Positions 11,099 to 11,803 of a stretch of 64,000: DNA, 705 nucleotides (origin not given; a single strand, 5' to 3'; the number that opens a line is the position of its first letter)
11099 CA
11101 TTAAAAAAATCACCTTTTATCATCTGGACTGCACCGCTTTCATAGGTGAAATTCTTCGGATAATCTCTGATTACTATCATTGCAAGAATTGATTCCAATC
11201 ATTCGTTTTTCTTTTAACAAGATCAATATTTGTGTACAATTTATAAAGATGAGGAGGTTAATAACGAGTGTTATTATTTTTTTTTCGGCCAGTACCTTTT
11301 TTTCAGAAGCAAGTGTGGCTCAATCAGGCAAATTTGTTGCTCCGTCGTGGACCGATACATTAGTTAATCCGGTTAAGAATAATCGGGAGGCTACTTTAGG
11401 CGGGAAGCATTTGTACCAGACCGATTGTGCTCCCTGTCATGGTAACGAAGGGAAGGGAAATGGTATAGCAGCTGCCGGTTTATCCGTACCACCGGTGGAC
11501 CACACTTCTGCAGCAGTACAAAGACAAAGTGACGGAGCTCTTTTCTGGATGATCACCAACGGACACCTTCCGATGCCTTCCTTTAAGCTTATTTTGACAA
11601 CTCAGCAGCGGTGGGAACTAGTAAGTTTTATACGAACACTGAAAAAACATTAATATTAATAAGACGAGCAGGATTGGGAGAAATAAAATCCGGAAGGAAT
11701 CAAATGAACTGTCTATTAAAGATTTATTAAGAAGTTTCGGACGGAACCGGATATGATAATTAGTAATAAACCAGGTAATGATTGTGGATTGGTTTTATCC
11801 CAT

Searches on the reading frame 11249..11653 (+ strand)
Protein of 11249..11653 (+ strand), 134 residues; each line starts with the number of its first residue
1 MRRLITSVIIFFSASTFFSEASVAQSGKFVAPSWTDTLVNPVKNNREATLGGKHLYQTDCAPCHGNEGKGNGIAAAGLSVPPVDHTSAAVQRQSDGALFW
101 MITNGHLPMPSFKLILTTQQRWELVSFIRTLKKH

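Call 4: search_protein_families(library=pfam, proteins=[window:11249-11653:+], max_evalue=0.01)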
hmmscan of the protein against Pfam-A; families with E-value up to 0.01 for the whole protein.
window:11249-11653:+ (134 aa): 2 families
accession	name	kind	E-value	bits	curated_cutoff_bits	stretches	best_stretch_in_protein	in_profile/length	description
PF13442.11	Cytochrome_CBB3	-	4.9e-12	46.4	27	1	51-128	5-68/68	Cytochrome C oxidase, cbb3-type, subunit III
PF00034.26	Cytochrom_C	-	9.6e-10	40.1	21.3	1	52-132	4-90/90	Cytochrome c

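Call 30: search_protein_families(library=phrogs, proteins=[window:11249-11653:+], max_evalue=0.01)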
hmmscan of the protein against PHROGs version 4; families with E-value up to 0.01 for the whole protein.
window:11249-11653:+ (134 aa): 0 families

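Call 75: search_protein_families(library=ncbifam, proteins=[window:11249-11653:+], max_evalue=0.001)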
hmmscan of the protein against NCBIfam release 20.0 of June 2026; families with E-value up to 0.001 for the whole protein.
window:11249-11653:+ (134 aa): 8 families
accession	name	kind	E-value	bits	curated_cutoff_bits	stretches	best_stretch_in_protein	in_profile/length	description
NF011054.0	PRK14486.1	equivalog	1.3e-11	44.5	447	1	38-134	204-293/294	putative bifunctional cbb3-type cytochrome c oxidase subunit II/cytochrome c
TIGR04494.1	c550_PedF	equivalog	1.6e-08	34.5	122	1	39-132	40-131/133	cytochrome c-550 PedF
NF033864.1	cytochrome579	equivalog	4e-08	33.2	280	1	40-131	40-139/179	cytochrome 579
NF050122.1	bc1_QcrC_actin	exception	5.5e-06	25.9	200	1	20-133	104-213/253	cytochrome bc1 complex diheme cytochrome c subunit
NF045930.1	Cytc6PetJCyano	equivalog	2.5e-05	24.2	135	1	49-124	28-98/110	cytochrome c6 PetJ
TIGR00782.1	ccoP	equivalog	0.0002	20.8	179.95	1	43-75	197-229/285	cytochrome-c oxidase, cbb3-type subunit III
NF040606.1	CytoC_perox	subfamily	0.00021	20.7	150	1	27-68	278-317/524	di-heme-cytochrome C peroxidase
TIGR03872.1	cytochrome_MoxG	equivalog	0.00036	20.7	147.8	1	34-131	29-121/133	cytochrome c(L), periplasmic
